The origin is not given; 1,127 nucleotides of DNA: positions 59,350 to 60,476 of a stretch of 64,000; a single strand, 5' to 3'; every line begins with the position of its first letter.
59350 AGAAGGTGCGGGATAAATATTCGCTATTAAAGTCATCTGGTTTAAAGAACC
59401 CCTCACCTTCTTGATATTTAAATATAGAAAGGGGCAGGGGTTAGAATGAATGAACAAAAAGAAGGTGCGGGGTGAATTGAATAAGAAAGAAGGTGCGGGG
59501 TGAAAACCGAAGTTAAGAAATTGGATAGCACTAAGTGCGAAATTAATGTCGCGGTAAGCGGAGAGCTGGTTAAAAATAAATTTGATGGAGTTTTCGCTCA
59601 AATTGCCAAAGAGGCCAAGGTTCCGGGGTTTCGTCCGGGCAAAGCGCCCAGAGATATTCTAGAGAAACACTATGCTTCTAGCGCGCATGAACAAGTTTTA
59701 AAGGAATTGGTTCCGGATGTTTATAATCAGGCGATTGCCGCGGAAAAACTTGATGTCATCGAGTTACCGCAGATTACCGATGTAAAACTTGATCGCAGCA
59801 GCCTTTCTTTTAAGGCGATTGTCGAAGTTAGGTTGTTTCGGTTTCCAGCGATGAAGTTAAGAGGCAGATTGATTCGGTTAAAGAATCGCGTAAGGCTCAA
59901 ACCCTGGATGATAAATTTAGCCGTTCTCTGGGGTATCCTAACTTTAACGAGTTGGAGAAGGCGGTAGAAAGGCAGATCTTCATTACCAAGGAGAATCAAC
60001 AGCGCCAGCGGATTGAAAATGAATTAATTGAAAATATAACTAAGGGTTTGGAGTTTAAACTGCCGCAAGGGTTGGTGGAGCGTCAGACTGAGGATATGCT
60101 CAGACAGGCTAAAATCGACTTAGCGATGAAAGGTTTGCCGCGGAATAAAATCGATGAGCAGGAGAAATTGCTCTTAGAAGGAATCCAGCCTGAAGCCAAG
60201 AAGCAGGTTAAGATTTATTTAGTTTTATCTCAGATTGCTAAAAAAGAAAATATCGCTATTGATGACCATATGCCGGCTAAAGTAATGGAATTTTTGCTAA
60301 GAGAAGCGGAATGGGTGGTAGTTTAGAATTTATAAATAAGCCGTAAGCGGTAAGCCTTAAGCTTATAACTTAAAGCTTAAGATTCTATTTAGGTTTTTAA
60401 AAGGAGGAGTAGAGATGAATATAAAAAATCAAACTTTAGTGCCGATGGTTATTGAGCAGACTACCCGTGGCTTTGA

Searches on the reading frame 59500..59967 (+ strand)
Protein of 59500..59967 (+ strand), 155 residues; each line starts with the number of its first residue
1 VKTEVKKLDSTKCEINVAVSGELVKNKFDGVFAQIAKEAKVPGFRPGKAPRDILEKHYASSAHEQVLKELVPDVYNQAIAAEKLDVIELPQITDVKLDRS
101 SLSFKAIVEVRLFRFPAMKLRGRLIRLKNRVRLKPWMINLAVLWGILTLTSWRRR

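Call 39: search_protein_families(library=pfam, proteins=[window:59500-59967:+])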
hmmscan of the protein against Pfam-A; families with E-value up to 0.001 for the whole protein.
window:59500-59967:+ (155 aa): 1 family
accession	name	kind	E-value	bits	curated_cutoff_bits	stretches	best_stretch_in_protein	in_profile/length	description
PF05697.18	Trigger_N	-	1.2e-28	100.7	22.2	1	1-111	1-112/144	Bacterial trigger factor protein (TF)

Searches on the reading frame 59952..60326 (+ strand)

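Call 39: search_protein_families(library=pfam, proteins=[window:59952-60326:+])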
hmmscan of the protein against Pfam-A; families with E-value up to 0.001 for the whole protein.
window:59952-60326:+ (124 aa): 1 family
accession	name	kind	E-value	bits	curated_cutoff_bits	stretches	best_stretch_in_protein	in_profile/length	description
PF05698.19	Trigger_C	-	6.1e-18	65.8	22.7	1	5-107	9-115/162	Bacterial trigger factor protein (TF) C-terminus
